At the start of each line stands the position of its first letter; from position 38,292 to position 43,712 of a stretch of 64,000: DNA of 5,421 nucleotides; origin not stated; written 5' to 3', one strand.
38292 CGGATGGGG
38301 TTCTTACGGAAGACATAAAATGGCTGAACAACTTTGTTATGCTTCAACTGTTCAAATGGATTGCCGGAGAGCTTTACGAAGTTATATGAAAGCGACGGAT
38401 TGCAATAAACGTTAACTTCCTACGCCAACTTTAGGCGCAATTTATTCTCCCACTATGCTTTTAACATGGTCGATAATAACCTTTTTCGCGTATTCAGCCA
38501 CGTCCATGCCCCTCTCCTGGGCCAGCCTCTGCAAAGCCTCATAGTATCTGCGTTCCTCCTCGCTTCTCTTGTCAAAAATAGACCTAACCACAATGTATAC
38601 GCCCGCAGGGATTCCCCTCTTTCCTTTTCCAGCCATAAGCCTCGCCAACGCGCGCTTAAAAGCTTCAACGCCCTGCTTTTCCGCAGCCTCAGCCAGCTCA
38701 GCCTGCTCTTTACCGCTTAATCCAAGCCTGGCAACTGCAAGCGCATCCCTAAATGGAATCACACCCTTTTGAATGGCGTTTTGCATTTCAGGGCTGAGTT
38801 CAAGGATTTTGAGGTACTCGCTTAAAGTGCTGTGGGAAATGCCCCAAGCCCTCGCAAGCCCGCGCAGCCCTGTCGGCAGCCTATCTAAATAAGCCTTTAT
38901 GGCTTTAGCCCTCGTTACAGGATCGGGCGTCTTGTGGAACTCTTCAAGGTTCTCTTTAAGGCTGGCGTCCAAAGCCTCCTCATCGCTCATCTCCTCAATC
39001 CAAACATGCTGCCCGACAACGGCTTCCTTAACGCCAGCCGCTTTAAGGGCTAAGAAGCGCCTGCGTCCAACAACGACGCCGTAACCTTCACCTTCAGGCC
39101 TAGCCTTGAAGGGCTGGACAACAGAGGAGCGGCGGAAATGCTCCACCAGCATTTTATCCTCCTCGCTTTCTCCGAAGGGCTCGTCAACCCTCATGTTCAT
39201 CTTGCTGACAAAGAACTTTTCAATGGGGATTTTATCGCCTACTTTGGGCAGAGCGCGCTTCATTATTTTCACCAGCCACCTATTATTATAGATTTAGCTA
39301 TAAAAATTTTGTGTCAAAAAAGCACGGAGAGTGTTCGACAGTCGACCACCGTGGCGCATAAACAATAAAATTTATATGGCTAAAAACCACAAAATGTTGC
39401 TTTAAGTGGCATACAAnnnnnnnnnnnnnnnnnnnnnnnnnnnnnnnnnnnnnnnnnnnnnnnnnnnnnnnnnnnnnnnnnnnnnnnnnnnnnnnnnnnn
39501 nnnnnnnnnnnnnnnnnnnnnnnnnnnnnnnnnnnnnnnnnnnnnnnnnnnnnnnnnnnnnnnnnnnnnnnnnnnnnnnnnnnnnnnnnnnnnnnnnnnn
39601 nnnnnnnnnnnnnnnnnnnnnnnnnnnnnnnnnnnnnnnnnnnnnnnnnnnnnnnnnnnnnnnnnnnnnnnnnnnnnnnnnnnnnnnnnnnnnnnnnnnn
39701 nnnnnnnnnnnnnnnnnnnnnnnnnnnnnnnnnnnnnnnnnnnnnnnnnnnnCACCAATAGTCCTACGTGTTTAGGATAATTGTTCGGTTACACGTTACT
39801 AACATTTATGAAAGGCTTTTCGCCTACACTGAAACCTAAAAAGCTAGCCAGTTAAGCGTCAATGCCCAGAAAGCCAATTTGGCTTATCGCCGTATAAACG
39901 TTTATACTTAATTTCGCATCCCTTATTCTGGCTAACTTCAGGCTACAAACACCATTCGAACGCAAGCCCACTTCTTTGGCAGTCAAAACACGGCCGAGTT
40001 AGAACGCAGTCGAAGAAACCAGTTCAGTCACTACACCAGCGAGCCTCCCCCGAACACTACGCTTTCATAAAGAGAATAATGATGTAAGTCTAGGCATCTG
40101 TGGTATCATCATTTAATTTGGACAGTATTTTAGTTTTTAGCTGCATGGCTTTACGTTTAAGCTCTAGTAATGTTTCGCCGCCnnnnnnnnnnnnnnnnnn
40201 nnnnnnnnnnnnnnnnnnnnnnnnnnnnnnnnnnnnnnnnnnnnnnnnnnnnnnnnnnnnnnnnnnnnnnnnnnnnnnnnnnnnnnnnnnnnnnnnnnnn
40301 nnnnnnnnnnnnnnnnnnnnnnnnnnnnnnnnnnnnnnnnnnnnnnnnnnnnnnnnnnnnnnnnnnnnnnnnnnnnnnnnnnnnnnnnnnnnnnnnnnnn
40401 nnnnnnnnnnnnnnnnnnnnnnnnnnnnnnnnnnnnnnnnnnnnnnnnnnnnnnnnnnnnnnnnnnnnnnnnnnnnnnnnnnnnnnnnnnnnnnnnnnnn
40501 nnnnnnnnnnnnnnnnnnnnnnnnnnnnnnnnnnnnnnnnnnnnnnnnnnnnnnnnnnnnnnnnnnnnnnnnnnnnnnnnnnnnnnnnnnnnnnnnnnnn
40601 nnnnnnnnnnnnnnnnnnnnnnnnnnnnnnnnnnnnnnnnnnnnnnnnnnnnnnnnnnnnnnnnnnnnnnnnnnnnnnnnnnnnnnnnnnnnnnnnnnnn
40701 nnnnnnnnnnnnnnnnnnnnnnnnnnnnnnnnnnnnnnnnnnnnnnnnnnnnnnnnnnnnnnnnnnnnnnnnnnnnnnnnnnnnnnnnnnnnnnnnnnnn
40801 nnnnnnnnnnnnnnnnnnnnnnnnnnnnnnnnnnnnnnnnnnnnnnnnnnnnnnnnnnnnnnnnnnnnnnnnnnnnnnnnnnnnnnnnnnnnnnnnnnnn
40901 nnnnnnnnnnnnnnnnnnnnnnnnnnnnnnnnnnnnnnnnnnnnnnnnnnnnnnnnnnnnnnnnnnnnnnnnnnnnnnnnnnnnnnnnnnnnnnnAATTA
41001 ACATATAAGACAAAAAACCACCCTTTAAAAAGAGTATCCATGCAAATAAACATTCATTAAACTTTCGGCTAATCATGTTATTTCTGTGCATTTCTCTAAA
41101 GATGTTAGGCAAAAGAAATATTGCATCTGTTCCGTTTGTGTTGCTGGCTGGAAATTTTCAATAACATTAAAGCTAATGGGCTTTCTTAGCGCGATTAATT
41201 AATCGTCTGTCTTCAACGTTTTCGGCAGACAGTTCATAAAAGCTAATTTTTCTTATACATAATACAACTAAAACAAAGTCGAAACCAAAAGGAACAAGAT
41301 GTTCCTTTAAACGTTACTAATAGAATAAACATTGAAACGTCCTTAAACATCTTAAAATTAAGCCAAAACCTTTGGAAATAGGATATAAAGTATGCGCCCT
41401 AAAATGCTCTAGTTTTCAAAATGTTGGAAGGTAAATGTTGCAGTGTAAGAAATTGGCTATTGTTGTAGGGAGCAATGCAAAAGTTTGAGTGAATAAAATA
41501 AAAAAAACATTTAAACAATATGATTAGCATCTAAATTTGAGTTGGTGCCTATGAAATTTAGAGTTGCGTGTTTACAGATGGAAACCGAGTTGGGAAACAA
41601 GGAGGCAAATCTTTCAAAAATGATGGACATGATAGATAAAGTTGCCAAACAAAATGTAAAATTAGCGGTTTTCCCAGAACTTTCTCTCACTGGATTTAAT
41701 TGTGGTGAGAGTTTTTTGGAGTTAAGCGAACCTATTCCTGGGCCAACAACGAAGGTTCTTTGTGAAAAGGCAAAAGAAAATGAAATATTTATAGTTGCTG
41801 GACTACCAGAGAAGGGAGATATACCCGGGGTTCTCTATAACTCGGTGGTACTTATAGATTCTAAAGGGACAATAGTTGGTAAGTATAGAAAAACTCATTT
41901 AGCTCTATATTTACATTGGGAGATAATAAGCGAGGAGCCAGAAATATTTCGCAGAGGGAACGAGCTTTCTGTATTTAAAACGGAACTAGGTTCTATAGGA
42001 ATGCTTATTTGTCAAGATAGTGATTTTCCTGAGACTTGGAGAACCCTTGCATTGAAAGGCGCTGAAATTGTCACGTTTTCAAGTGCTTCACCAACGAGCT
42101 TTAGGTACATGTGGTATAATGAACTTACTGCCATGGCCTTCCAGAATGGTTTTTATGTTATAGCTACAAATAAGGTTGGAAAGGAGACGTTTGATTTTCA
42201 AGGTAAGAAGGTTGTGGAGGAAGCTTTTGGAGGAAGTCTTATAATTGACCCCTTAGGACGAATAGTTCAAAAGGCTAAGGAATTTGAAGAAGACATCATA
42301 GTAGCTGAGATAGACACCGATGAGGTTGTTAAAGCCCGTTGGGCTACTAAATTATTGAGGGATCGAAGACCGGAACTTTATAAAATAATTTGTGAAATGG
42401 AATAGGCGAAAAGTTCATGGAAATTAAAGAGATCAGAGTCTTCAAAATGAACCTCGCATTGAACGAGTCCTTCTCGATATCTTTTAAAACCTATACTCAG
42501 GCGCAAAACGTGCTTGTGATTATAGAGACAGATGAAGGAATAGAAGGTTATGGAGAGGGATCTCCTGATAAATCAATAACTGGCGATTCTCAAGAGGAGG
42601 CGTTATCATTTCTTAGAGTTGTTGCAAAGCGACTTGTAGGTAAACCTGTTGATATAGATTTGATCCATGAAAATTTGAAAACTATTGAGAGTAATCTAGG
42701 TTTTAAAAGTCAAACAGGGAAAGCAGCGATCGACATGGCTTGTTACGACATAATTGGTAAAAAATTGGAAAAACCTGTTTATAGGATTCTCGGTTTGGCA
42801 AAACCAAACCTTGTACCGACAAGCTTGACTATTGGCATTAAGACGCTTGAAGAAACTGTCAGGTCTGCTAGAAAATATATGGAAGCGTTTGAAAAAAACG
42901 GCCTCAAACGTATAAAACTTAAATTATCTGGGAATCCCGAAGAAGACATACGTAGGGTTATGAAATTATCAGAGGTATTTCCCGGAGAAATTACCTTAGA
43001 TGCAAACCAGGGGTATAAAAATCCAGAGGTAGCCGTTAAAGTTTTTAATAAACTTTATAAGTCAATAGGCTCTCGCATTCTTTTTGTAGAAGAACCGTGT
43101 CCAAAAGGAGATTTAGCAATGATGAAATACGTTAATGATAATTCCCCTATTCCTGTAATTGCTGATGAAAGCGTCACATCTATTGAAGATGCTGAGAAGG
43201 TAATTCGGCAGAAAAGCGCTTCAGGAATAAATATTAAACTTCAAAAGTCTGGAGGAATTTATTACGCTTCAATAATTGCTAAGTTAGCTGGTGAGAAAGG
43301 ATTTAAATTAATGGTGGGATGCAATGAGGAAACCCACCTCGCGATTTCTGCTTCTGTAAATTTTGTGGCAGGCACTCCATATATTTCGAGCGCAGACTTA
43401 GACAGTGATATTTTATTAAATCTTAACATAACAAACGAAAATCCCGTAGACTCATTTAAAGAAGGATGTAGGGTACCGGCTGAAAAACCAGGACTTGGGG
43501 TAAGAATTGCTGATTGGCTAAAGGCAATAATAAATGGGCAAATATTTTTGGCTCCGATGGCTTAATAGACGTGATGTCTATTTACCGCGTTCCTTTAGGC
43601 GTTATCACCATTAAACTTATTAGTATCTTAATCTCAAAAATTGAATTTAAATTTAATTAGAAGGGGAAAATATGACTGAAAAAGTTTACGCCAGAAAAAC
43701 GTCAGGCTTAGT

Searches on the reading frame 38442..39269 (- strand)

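Call 16: search_protein_families(library=pfam, proteins=[window:38442-39269:-], max_evalue=0.01)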
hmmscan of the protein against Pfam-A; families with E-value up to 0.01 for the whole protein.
window:38442-39269:- (275 aa): 3 families
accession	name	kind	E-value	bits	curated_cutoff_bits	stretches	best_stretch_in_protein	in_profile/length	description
PF17762.8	HTH_ParB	-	6.7e-09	36.3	22.6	1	116-200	4-87/102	ParB HTH domain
PF02195.25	ParB_N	-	4.8e-07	30.2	26.3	1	36-108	25-94/95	ParB N-terminal domain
PF05225.22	HTH_psq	-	0.0033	17.6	20.4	0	121-154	6-38/45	helix-turn-helix, Psq domain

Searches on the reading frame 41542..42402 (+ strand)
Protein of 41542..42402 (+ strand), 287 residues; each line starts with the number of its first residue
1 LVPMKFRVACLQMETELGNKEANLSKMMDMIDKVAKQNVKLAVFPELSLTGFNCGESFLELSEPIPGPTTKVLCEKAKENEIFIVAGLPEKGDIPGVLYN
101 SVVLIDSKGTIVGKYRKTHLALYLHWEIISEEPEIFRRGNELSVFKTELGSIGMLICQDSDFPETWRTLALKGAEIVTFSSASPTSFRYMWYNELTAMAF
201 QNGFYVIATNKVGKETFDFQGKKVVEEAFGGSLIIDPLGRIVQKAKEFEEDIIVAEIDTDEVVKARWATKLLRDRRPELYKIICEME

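Call 16: search_protein_families(library=pfam, proteins=[window:41542-42402:+], max_evalue=0.01)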
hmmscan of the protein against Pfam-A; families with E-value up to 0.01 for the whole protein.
window:41542-42402:+ (287 aa): 1 family
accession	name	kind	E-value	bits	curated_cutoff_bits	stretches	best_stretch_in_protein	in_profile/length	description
PF00795.27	CN_hydrolase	-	7.3e-64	216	23.2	1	7-265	1-254/256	Carbon-nitrogen hydrolase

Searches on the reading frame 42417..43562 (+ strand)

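Call 16: search_protein_families(library=pfam, proteins=[window:42417-43562:+], max_evalue=0.01)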
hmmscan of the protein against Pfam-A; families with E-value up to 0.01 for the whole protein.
window:42417-43562:+ (382 aa): 3 families
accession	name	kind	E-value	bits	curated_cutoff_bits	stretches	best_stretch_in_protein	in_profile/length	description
PF13378.12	MR_MLE_C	-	1.2e-35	123.7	29.4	1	154-365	6-216/219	Enolase C-terminal domain-like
PF02746.21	MR_MLE_N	-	5e-15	56.2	22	1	5-126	3-117/117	Mandelate racemase / muconate lactonizing enzyme, N-terminal domain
PF07476.17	MAAL_C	-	0.006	16.2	27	0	241-313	136-209/249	Methylaspartate ammonia-lyase C-terminus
